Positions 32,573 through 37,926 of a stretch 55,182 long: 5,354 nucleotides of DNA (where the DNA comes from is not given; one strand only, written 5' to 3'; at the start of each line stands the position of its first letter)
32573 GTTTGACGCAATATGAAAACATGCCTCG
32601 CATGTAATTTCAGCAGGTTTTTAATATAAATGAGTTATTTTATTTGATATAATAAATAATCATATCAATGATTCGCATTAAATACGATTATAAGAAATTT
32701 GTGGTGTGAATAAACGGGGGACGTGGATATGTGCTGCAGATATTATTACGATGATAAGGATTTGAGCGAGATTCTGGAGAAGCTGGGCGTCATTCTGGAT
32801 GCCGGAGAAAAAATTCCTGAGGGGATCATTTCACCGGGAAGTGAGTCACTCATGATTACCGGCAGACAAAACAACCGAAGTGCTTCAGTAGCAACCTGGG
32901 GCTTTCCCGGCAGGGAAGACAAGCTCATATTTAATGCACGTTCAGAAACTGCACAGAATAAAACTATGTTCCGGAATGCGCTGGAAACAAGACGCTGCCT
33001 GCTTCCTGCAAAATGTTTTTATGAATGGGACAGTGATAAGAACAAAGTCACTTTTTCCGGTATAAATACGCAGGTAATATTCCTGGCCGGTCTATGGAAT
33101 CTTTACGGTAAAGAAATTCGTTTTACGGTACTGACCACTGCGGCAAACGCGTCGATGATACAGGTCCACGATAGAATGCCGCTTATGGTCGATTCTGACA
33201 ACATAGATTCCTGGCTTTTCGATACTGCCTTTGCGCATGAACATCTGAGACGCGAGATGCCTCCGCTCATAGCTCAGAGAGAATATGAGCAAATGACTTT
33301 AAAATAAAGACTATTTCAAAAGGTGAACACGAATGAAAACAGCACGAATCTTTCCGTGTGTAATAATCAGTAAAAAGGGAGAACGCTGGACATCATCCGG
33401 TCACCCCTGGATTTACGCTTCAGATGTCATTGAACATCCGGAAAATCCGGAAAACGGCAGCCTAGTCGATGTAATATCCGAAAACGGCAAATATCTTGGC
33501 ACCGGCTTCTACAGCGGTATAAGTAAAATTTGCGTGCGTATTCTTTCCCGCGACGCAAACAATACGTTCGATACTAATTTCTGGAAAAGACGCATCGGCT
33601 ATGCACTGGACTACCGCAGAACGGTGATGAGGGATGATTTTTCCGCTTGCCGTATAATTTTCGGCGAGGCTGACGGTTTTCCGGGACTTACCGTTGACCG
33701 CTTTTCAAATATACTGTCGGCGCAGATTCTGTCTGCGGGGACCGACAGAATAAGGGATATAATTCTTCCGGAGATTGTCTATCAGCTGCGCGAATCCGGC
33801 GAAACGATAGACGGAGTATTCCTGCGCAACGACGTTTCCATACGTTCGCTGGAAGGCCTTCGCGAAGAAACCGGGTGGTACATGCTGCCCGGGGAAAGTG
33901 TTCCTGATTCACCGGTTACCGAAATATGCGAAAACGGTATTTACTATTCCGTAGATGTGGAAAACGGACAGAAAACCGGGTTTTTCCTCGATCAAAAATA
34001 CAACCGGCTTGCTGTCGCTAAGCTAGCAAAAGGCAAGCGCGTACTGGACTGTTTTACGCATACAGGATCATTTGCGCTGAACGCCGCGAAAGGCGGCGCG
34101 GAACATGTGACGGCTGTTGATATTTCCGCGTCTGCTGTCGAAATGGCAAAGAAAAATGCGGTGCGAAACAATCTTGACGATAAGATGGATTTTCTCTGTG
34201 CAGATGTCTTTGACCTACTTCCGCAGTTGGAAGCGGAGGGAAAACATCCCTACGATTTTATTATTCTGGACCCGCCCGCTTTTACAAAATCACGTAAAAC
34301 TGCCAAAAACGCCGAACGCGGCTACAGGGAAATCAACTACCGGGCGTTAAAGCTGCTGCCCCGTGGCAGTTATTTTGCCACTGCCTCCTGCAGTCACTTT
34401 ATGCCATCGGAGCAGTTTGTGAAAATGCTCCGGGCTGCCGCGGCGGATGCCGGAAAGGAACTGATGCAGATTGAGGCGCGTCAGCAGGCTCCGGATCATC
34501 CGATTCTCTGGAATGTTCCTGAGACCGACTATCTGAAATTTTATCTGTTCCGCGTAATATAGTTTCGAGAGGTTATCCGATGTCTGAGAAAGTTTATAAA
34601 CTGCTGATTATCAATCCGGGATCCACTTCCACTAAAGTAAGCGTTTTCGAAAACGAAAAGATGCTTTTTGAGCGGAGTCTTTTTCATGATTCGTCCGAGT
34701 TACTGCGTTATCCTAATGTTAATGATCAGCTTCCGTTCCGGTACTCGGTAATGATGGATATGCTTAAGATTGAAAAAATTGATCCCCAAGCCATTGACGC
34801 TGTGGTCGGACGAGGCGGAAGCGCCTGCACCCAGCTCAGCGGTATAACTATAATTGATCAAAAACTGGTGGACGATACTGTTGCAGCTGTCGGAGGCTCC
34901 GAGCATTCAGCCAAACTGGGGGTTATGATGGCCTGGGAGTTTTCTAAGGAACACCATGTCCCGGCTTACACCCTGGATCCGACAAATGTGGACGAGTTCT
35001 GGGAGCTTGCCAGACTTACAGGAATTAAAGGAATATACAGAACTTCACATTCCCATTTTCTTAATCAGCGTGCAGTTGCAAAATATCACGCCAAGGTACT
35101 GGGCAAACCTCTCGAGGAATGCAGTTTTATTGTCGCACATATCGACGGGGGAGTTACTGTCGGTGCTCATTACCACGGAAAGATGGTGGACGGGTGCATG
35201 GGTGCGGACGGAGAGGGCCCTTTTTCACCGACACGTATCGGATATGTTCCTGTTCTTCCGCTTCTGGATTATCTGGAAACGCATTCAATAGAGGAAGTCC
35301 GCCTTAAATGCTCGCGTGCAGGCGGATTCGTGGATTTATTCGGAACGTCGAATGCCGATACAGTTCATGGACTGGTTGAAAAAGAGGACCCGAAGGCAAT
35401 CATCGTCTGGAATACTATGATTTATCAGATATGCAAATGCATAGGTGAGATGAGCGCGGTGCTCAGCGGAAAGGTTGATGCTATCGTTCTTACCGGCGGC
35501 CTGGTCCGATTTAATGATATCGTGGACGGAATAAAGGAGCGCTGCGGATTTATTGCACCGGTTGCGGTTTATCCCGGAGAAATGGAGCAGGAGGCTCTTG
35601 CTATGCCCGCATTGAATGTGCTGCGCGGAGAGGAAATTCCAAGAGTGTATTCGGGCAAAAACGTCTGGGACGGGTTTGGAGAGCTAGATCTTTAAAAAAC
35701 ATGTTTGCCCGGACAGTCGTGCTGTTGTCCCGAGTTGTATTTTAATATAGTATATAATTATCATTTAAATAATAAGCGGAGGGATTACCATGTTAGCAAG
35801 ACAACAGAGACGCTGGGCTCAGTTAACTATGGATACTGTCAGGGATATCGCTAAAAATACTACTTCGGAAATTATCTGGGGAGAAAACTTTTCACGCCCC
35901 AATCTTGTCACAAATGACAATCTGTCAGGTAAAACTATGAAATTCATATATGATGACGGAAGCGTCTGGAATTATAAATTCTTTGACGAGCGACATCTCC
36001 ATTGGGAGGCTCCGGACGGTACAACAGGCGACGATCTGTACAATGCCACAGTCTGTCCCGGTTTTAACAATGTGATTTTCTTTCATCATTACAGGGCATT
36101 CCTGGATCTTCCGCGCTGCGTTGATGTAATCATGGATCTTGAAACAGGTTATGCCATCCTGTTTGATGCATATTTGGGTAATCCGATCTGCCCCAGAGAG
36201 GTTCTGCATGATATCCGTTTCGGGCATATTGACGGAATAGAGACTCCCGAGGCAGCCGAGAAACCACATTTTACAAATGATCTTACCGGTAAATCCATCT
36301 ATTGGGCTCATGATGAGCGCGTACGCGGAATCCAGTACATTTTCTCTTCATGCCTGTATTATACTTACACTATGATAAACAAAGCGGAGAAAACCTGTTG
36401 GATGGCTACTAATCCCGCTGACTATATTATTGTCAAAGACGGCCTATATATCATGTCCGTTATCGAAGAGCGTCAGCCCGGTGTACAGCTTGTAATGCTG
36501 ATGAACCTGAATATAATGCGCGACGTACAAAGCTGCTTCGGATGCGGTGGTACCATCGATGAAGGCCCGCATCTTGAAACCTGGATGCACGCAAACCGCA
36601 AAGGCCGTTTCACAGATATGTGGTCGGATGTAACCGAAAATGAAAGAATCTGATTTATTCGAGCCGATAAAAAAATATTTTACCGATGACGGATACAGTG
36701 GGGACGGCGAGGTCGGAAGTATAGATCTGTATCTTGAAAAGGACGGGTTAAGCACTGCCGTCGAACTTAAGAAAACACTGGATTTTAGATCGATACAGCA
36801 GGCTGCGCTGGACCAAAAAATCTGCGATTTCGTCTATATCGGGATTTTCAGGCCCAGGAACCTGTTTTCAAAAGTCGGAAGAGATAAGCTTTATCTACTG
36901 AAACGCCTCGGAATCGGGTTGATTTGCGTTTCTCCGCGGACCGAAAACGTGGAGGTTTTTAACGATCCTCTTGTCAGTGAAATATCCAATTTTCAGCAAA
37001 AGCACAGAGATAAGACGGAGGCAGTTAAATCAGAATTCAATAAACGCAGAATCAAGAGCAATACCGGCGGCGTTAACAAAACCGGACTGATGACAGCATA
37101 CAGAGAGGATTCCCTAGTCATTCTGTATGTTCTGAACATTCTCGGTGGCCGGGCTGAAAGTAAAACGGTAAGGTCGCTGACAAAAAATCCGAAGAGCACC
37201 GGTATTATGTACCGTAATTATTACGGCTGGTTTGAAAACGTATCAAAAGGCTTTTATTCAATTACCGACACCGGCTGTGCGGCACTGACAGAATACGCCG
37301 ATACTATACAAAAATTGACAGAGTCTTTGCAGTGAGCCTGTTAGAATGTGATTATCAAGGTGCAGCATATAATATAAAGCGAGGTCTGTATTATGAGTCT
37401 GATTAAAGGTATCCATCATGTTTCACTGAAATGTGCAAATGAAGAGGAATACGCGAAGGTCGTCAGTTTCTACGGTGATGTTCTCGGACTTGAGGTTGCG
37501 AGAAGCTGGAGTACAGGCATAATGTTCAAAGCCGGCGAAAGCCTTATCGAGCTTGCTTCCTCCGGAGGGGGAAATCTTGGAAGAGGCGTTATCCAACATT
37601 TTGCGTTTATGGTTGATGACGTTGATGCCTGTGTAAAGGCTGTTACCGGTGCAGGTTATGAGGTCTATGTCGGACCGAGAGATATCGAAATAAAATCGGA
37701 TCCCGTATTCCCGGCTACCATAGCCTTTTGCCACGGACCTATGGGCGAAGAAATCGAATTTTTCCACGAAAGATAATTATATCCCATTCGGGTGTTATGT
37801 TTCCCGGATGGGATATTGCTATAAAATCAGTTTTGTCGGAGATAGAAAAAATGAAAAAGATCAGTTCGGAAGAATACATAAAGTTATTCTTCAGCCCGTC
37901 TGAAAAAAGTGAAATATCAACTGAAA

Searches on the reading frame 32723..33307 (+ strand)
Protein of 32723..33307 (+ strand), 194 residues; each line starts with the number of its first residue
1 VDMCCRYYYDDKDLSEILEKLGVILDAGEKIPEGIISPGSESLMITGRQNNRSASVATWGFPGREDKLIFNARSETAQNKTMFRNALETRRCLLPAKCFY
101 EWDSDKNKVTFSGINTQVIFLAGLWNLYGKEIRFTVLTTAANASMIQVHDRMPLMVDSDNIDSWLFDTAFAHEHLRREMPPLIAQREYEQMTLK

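Call 59: search_protein_families(library=pfam, proteins=[window:32723-33307:+], max_evalue=0.00001)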
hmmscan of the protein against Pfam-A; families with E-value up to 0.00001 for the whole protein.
window:32723-33307:+ (194 aa): 1 family
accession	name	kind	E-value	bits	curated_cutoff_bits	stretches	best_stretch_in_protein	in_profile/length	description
PF02586.19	SRAP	-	8.9e-35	120.6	27.1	1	3-176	1-191/214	SOS response associated peptidase (SRAP)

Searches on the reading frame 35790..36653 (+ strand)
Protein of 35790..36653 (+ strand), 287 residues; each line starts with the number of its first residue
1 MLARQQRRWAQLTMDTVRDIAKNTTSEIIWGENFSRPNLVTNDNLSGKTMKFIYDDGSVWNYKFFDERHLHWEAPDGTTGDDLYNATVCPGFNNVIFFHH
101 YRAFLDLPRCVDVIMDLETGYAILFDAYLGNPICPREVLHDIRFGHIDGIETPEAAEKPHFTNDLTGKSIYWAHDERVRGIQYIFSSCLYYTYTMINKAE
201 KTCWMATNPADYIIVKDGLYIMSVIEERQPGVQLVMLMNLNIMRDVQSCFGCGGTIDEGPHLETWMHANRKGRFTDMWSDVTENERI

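Call 17: search_protein_families(library=pfam, proteins=[window:35790-36653:+], max_evalue=0.001)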
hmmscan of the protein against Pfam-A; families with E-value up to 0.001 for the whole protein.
window:35790-36653:+ (287 aa): 2 families
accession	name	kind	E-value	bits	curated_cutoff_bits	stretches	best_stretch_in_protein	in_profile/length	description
PF10703.15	MoaF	-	6.8e-12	45.7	23.3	1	34-124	13-101/108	MoaF N-terminal domain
PF17409.8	MoaF_C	-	0.00032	20.8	22.1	0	161-254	3-93/113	MoaF C-terminal domain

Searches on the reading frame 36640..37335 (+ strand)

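Call 17: search_protein_families(library=pfam, proteins=[window:36640-37335:+], max_evalue=0.001)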
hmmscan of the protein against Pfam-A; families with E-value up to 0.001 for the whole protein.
window:36640-37335:+ (231 aa): 1 family
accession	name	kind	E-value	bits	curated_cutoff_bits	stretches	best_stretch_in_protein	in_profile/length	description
PF09929.15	DUF2161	-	6e-28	97.8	27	1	100-214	8-117/118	Putative PD-(D/E)XK phosphodiesterase (DUF2161)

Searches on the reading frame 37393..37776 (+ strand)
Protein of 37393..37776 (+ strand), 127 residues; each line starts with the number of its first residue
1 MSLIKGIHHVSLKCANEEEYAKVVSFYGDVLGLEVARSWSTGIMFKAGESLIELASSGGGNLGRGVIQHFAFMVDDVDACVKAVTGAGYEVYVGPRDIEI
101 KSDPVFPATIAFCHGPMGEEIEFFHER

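Call 17: search_protein_families(library=pfam, proteins=[window:37393-37776:+], max_evalue=0.001)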
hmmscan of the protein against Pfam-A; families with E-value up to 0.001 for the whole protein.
window:37393-37776:+ (127 aa): 2 families
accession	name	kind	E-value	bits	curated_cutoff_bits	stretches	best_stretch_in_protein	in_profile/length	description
PF00903.31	Glyoxalase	-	5.9e-11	43.2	20.6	1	7-102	2-106/121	Glyoxalase/Bleomycin resistance protein/Dioxygenase superfamily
PF13669.12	Glyoxalase_4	-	3.3e-05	24.6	27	1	22-95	12-98/109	Glyoxalase/Bleomycin resistance protein/Dioxygenase superfamily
